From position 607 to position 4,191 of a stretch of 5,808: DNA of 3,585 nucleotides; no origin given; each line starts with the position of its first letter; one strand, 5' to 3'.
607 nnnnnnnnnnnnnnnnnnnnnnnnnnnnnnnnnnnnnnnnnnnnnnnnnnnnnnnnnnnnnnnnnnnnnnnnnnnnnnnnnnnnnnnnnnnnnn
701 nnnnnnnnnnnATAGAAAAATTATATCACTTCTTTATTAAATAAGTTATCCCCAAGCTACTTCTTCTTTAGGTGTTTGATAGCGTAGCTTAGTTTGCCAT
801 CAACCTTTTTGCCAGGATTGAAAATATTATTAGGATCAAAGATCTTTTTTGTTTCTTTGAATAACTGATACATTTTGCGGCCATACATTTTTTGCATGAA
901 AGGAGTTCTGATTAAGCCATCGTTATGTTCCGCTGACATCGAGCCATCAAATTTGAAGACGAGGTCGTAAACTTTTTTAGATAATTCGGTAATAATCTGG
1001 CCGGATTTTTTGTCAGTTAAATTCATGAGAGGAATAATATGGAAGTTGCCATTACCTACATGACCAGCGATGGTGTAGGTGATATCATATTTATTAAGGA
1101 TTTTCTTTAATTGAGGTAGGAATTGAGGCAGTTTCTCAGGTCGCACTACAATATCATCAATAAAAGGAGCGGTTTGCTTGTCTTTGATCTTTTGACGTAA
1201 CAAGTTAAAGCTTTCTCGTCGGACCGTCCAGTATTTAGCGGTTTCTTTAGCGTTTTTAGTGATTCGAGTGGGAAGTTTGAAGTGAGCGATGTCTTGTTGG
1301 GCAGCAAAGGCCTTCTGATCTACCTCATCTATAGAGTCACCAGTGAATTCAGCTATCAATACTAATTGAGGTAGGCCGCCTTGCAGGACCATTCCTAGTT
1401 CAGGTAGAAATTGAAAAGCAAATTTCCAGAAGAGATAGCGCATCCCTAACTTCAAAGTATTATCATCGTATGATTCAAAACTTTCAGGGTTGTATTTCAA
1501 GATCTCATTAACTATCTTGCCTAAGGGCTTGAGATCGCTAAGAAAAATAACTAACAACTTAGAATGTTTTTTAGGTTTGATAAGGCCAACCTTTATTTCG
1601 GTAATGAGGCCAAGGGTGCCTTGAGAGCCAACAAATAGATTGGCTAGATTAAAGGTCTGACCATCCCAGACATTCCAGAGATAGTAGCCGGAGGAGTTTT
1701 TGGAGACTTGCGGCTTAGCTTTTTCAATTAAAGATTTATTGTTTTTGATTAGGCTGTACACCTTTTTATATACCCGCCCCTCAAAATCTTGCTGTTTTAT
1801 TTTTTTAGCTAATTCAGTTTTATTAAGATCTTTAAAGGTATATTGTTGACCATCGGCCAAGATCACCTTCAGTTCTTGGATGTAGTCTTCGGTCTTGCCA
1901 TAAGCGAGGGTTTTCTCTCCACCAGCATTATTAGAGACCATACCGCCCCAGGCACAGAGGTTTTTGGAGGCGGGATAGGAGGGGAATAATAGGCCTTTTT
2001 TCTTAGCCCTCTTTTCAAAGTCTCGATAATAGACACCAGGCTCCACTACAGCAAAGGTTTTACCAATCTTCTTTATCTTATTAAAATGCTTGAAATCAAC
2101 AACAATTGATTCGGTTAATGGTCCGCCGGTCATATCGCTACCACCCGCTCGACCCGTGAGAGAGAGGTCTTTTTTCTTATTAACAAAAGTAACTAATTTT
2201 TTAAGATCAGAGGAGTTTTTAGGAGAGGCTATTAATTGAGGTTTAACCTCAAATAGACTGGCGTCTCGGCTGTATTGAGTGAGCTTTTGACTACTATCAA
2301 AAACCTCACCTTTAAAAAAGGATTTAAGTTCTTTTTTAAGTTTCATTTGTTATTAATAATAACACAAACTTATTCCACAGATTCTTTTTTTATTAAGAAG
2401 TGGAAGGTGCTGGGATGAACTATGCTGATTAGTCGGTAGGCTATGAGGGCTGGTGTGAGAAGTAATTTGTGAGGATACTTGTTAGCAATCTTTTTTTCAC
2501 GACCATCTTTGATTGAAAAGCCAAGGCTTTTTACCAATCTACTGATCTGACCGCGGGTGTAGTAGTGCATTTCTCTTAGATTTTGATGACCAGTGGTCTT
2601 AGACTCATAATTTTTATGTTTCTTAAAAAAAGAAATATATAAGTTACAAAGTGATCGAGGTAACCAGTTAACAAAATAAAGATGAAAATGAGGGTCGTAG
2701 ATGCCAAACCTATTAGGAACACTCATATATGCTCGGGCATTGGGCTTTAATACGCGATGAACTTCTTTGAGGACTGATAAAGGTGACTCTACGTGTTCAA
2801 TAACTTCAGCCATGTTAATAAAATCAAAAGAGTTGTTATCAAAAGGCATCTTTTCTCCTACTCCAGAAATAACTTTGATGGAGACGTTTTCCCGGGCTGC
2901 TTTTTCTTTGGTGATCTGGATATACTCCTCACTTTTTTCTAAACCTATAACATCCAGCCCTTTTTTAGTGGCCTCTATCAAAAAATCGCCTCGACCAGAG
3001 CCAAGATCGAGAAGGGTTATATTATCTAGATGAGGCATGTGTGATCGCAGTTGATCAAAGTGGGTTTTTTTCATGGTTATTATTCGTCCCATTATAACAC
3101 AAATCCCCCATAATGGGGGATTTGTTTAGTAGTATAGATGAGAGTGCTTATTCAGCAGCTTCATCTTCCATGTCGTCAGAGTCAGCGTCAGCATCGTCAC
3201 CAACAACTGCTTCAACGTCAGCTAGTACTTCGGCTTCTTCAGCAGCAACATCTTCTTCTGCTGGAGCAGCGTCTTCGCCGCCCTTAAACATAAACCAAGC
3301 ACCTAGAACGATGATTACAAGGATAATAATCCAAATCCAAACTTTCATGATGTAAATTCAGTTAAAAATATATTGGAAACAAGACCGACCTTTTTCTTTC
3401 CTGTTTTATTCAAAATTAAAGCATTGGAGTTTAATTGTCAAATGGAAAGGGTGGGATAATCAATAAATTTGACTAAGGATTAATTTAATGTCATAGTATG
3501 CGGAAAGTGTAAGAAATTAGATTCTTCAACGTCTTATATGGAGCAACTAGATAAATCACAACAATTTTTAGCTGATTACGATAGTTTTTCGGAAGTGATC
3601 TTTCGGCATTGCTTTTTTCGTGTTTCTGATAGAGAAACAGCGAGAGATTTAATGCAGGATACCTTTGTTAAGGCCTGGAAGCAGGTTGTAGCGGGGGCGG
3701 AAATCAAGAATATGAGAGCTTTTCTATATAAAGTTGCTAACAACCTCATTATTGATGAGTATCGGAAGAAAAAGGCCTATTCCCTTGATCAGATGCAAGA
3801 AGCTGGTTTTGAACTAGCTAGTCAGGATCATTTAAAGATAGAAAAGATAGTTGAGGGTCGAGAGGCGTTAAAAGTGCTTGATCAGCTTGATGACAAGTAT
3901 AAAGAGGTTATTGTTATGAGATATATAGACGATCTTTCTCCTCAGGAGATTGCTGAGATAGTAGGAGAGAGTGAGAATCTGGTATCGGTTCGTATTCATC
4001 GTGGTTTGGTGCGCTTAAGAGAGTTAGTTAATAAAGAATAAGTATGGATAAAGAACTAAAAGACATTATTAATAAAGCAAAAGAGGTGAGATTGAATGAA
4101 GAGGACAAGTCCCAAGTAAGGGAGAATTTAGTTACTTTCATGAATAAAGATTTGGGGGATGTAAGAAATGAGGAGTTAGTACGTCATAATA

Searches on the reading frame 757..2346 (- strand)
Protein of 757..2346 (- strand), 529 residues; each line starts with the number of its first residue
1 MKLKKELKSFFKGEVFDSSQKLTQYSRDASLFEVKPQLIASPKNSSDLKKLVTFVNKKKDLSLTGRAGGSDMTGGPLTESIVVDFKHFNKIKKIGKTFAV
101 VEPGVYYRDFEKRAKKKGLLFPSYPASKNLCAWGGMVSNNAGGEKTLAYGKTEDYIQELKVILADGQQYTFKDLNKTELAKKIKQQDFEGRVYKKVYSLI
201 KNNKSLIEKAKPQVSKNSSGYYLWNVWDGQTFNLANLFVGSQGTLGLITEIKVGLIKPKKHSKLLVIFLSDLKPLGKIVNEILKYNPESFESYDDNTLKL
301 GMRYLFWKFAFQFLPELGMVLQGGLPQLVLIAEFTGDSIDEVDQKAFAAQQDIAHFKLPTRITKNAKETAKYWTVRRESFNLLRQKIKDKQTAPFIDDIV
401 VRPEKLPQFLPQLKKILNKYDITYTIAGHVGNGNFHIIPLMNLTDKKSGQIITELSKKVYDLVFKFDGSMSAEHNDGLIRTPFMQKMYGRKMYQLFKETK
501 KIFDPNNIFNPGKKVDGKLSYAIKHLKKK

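Call 26: find_related_loci(query=window:757-2346:-, collection=genome_contigs, flank=10000)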
Query window:757-2346:- (529 aa) in genome_contigs; peptide patterns used: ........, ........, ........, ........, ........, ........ (x = any residue, [..] = any of these).
90 stretches matched a pattern; 7 encode a relative of the query (tblastn E <= 1e-3); 7 distinct loci.
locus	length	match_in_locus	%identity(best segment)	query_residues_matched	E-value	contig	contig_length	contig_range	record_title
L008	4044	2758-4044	97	1-429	0e+0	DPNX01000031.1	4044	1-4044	MAG TPA_asm: Patescibacteria group bacterium isolate UBA11618 contig_52406, whole genome shotgun sequence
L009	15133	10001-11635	57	1-529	0e+0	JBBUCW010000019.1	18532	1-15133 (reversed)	MAG: Patescibacteria group bacterium isolate H51-bin166_1 H51_bin166_1_000000000019, whole genome shotgun sequence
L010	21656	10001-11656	55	1-528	0e+0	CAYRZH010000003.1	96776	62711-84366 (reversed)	MAG TPA_asm: uncultured Candidatus Saccharibacteria bacterium isolate binchicken_co16_374 genome assembly, contig: NODE_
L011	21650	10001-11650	55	1-526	0e+0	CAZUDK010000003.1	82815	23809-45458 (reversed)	MAG TPA_asm: uncultured Candidatus Saccharibacteria bacterium isolate SRP263527_co2_167 genome assembly, contig: NODE_17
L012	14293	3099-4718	53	3-526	0e+0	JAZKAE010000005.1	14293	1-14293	MAG: Patescibacteria group bacterium isolate ADI_H3L2_1_122_18_3-bin007_1 ADIH3L21_B007_1_000000000005, whole genome sho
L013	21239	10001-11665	52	3-528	0e+0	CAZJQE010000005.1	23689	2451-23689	MAG TPA_asm: uncultured Candidatus Saccharibacteria bacterium isolate SRP142039_co1_386 genome assembly, contig: NODE_14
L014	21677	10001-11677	48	3-526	2e-163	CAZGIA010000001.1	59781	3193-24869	MAG TPA_asm: uncultured Candidatus Saccharibacteria bacterium isolate ERP125453_co1_85 genome assembly, contig: NODE_324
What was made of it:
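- Tried and rejected: The FAD-oxidase protein worked instead (call 26) and identified Patescibacteria.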

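Call 64: search_protein_families(library=ncbifam, proteins=[window:757-2346:-], max_evalue=0.01)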
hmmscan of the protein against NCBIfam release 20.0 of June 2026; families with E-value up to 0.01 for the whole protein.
window:757-2346:- (529 aa): 5 families
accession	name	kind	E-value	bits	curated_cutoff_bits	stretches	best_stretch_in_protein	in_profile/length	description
NF049975.1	2HglutDHaseYdiJ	equivalog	1.3e-85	288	1350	1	8-514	24-539/1018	D-2-hydroxyglutarate dehydrogenase YdiJ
TIGR00387.1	glcD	equivalog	3.6e-62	210.5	567.9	2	227-513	142-413/413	glycolate oxidase subunit GlcD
NF008408.0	PRK11230.1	equivalog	2.8e-36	125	897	2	227-516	199-473/499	glycolate oxidase subunit GlcD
NF008439.0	PRK11282.1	equivalog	6.3e-07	28.6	284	0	232-299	147-214/358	glycolate oxidase subunit GlcE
NF053785.1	DcplphribOxDprE1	equivalog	0.00031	20.1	500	1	80-172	58-151/449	decaprenylphosphoryl-beta-D-ribose oxidase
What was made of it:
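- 757..2346 (-): FAD-binding oxidase gene (529 aa), the conserved left border of the variable island. NCBIfam matches to YdiJ/GlcD, all below cut-off (call 64).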

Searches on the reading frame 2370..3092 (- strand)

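Call 64: search_protein_families(library=ncbifam, proteins=[window:2370-3092:-], max_evalue=0.01)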
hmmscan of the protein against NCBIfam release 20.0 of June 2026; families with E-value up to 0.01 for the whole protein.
window:2370-3092:- (240 aa): 39 families (the best 25 are shown)
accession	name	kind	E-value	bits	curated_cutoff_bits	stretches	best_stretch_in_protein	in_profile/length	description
TIGR01934.1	MenG_MenH_UbiE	subfamily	1.7e-17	63.5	158.35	1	17-146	33-166/223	ubiquinone/menaquinone biosynthesis methyltransferase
TIGR01983.1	UbiG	equivalog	5.5e-16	58.6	102.95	1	14-128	40-156/228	bifunctional 2-polyprenyl-6-hydroxyphenol methylase/3-demethylubiquinol 3-O-methyltransferase UbiG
NF001244.0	PRK00216.1-5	equivalog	3.1e-15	56.1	216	1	21-145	50-177/236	bifunctional demethylmenaquinone methyltransferase/2-methoxy-6-polyprenyl-1,4-benzoquinol methylase UbiE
TIGR02752.1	MenG_heptapren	equivalog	2.6e-13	50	419.85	1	18-153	40-180/231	demethylmenaquinone methyltransferase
NF001243.0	PRK00216.1-4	equivalog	3.5e-13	49.4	235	1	18-152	42-181/237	demethylmenaquinone methyltransferase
NF045667.1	MTase_DVU1556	equivalog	1.1e-12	47.8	155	1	25-123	24-119/213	DVU_1556 family methyltransferase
NF045649.1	2X_seleno_MduS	exception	1e-11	44.4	380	1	25-129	43-153/338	methyltransferase domain-containing selenoprotein MduS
NF008823.0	PRK11873.1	subfamily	2.6e-10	40.3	263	1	26-124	80-182/272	arsenite methyltransferase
NF001242.0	PRK00216.1-3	equivalog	5.4e-10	39.1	351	1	20-122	67-174/258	bifunctional demethylmenaquinone methyltransferase/2-methoxy-6-polyprenyl-1,4-benzoquinol methylase UbiE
NF052510.1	methyltran_MpqE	exception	1.9e-09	37.3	335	1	20-121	43-149/234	methyl-plastoquinone biosynthesis methyltransferase MpqE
TIGR02072.1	BioC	equivalog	2.3e-09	37.4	184.95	1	16-124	28-133/244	malonyl-ACP O-methyltransferase BioC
TIGR00452.1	TIGR00452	equivalog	1.3e-08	34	275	1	10-118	104-214/316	tRNA 5-methoxyuridine(34)/uridine 5-oxyacetic acid(34) synthase CmoB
NF043040.1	corrin_prot_MT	hypoth_equivalog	1.7e-08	34.2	180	1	23-120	41-144/216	corrinoid protein-associated methyltransferase CpaM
TIGR02081.1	metW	equivalog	5.3e-08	32.6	189.5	1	26-133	16-116/194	methionine biosynthesis protein MetW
NF041537.1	ArsM_AhpD_UU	exception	6.6e-08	31.7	510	1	26-121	79-178/345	arsenite methyltransferase/AhpD domain selenoprotein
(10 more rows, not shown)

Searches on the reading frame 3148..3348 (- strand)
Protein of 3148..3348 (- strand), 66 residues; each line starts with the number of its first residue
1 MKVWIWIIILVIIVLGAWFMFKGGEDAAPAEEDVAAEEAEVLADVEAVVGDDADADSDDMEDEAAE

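Call 64: search_protein_families(library=ncbifam, proteins=[window:3148-3348:-], max_evalue=0.01)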
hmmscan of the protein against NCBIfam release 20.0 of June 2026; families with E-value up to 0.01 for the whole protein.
window:3148-3348:- (66 aa): 2 families
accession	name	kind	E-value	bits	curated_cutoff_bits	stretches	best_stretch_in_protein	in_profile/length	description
NF050032.1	Rv1733c_fam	subfamily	0.00094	19.1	80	1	4-57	18-71/180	Rv1733c family protein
NF004285.1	PRK05696.1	equivalog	0.0063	16.3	179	1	5-40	26-61/171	flagellar basal body-associated protein FliL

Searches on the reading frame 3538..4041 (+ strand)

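Call 64: search_protein_families(library=ncbifam, proteins=[window:3538-4041:+], max_evalue=0.01)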
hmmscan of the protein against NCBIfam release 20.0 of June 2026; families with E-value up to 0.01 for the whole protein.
window:3538-4041:+ (167 aa): 100 families (the best 25 are shown)
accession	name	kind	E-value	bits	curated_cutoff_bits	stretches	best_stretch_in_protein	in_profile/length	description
TIGR02950.1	SigM_subfam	subfamily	5.1e-25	88.2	147.95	1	14-164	6-158/159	RNA polymerase sigma factor, SigM family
NF058625.1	sigma_PG0214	equivalog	9.9e-25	87.2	130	1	7-166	3-163/170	GFO_1088 family ECF-type sigma factor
NF007223.0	PRK09641.1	equivalog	2e-23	83.2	209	1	14-164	24-184/187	RNA polymerase sigma factor SigW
TIGR02937.1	sigma70-ECF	superfamily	3.9e-23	81.9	42.9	1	14-162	7-163/165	sigma-70 family RNA polymerase sigma factor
TIGR02952.1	Sig70_famx2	equivalog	7.4e-23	81.3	206.45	1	8-162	11-168/170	ECF subfamily RNA polymerase sigma factor, BldN family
TIGR02959.1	SigZ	equivalog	9.9e-22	77.6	168.65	1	21-164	8-148/170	RNA polymerase sigma factor SigZ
NF053879.1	RNAPolSigSigVBac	equivalog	1.5e-20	73.5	190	1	18-166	14-157/160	RNA polymerase sigma factor SigV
TIGR02985.1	Sig70_bacteroi1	subfamily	2.4e-20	73.4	126.4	1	10-162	3-160/162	RNA polymerase sigma-70 factor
NF007227.0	PRK09645.1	subfamily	2.5e-20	73.1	202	1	10-162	15-168/177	sigma-70 family RNA polymerase sigma factor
NF007215.0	PRK09637.1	equivalog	4.9e-20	72.3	212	1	14-164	7-154/181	RNA polymerase sigma factor SigZ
NF006930.0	PRK09415.1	subfamily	6.4e-20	71.7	198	1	6-166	14-177/179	RNA polymerase factor sigma C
TIGR02948.1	SigW_bacill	equivalog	6.8e-20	71.9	243.1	1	14-162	24-182/187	RNA polymerase sigma factor SigW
TIGR02983.1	SigE-fam_strep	subfamily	4.3e-19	69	141.55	1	7-165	5-159/162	SigE family RNA polymerase sigma factor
NF009166.1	PRK12513.1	equivalog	1e-18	67.8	206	1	14-166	28-188/193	RNA polymerase sigma factor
NF007226.0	PRK09644.1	equivalog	2.6e-17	63.4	199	1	18-166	11-159/166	RNA polymerase sigma factor SigM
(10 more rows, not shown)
